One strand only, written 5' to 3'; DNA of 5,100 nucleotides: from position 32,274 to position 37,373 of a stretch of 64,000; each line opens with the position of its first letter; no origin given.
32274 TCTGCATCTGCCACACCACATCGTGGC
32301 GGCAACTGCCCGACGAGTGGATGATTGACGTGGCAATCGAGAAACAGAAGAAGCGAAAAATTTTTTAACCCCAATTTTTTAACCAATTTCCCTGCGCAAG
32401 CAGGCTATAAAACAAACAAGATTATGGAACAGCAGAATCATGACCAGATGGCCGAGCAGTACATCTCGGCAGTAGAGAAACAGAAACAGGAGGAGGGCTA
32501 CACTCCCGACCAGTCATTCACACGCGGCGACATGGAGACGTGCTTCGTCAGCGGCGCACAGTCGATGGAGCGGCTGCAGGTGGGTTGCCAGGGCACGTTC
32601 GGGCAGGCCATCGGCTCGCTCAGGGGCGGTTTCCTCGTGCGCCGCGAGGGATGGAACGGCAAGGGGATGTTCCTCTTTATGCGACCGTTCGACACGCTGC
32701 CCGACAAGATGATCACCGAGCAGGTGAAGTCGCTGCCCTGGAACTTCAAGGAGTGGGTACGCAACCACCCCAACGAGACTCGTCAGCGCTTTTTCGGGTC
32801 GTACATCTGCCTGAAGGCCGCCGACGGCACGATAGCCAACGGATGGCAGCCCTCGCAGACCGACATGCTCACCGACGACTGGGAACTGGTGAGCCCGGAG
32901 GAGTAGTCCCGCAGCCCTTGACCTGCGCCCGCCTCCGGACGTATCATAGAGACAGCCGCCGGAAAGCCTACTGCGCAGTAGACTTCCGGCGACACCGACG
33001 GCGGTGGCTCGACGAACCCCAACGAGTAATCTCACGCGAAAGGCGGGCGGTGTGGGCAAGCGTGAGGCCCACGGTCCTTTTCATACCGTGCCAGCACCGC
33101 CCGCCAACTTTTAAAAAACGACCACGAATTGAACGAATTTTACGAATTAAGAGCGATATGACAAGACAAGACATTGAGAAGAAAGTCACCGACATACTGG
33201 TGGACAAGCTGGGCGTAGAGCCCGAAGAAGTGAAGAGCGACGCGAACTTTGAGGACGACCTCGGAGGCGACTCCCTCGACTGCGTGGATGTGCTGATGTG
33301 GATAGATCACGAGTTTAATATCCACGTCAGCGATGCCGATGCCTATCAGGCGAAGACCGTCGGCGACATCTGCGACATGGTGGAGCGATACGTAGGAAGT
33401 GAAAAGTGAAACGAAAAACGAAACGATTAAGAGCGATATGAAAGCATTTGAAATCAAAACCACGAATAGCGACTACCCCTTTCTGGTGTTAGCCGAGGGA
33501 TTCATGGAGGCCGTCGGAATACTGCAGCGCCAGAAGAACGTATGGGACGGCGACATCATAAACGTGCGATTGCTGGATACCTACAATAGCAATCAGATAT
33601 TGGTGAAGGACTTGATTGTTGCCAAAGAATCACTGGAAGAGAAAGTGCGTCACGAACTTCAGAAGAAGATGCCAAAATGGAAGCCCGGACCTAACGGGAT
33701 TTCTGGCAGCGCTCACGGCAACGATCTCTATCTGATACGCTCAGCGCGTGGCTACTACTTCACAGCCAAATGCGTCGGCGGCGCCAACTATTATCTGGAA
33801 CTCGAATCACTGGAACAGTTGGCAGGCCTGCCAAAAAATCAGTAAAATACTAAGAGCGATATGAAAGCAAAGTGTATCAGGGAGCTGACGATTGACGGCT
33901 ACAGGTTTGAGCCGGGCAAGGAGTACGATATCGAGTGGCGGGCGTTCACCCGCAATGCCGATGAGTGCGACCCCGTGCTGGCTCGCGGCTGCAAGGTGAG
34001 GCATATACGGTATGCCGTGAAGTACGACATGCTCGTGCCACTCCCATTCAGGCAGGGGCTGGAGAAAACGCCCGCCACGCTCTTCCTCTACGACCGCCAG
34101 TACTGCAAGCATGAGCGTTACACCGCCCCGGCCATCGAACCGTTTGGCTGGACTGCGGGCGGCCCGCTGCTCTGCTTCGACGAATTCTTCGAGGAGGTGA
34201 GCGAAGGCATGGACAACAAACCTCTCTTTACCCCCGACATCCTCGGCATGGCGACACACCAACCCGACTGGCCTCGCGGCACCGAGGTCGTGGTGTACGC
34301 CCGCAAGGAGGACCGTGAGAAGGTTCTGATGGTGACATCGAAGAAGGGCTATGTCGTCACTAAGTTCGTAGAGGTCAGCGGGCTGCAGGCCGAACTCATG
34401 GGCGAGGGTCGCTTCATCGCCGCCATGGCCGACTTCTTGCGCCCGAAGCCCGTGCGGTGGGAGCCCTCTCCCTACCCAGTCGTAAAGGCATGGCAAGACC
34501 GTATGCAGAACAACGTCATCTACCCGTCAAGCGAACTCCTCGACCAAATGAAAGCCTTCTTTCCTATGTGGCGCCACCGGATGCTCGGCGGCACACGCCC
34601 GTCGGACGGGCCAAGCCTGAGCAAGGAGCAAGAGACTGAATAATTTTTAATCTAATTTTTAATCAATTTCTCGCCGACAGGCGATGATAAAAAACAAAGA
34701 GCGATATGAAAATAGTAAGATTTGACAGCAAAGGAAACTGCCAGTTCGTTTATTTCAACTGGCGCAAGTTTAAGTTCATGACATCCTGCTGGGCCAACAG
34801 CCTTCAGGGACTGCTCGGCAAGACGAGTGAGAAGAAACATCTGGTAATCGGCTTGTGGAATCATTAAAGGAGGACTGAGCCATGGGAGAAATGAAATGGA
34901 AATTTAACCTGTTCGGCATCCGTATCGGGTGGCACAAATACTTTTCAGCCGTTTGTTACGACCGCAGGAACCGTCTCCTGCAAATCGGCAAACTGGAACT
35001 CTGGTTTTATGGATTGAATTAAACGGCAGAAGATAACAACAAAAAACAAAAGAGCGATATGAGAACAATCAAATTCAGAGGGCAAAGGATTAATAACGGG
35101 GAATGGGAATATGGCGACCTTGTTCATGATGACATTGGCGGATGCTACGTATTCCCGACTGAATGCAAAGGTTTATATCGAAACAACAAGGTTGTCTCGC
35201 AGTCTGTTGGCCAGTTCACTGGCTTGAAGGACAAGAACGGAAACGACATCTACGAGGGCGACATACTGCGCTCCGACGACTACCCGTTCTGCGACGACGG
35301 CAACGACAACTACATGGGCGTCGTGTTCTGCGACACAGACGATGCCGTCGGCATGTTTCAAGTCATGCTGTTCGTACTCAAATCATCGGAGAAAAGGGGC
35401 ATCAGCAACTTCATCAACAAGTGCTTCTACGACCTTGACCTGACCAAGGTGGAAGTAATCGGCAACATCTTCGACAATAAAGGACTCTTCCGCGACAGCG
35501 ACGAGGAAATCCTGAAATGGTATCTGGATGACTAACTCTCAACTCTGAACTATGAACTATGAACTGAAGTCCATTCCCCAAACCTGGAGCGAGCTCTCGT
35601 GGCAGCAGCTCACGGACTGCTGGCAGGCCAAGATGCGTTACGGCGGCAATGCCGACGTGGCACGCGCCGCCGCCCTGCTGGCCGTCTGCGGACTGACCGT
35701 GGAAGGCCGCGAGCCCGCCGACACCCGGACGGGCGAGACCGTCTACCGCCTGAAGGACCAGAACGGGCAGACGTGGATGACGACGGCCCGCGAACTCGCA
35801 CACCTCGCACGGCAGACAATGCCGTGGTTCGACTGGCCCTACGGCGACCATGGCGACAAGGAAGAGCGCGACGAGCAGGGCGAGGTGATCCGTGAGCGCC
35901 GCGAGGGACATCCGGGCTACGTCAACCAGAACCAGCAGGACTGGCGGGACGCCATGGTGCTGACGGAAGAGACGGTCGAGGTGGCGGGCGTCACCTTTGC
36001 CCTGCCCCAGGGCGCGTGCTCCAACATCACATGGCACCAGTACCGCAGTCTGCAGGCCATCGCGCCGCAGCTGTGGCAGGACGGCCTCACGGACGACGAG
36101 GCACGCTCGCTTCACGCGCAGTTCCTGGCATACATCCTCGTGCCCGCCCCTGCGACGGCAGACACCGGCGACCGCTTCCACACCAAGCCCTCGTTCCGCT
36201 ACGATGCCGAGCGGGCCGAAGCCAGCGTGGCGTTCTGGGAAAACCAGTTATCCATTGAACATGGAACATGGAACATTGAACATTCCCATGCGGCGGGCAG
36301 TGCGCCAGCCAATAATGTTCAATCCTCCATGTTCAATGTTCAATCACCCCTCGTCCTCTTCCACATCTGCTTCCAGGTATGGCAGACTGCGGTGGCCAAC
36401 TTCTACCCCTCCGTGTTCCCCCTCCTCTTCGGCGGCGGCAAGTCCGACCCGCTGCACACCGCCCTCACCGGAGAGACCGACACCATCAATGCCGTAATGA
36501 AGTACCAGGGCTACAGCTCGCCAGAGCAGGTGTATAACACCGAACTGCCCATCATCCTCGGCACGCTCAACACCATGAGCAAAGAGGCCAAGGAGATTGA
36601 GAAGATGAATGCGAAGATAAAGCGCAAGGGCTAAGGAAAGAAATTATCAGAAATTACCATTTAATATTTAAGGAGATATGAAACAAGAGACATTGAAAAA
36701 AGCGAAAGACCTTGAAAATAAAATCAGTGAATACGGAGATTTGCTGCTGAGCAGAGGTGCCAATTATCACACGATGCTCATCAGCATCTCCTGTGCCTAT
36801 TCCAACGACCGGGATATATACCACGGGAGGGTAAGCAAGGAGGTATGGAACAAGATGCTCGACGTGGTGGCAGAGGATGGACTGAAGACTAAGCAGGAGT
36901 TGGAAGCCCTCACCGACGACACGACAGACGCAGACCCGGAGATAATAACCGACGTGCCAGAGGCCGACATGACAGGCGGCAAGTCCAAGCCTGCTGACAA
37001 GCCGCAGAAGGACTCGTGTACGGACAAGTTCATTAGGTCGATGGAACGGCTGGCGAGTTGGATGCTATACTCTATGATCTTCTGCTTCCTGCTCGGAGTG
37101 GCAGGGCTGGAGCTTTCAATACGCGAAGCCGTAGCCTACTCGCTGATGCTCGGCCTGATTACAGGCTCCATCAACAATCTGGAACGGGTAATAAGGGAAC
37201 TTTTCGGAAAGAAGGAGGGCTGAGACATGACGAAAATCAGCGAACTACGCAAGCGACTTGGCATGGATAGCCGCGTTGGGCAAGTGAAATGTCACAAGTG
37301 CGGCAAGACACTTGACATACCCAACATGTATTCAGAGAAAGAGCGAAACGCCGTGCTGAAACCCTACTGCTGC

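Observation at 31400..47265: Five copies of an intergenic element: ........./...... boxes followed by a GNRA-tetraloop hairpin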

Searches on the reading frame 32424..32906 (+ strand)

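Call 15: search_protein_families(library=phrogs, proteins=[window:32424-32906:+], max_evalue=0.001)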
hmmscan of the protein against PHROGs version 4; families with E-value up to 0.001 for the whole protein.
window:32424-32906:+ (160 aa): 4 families
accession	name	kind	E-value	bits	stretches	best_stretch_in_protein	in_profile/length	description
phrog_1048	-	unknown function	7.8e-22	79.3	1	51-157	104-195/211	-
phrog_872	-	unknown function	2.9e-19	70.7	1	11-156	67-171/172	-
phrog_30130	-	unknown function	9.3e-08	32.6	1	62-159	181-262/262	-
phrog_643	-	transcription regulation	0.00019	22.6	1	135-159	51-75/84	transcriptional regulator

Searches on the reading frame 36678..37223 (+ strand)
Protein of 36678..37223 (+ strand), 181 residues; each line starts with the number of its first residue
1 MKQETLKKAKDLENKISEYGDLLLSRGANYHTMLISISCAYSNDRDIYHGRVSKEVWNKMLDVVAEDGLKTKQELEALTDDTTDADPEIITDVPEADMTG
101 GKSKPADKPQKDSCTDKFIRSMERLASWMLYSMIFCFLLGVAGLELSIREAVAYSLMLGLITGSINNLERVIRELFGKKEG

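Call 92: search_protein_families(library=pfam, proteins=[window:36678-37223:+], max_evalue=0.01)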
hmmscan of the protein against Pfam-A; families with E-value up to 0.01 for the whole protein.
window:36678-37223:+ (181 aa): 0 families
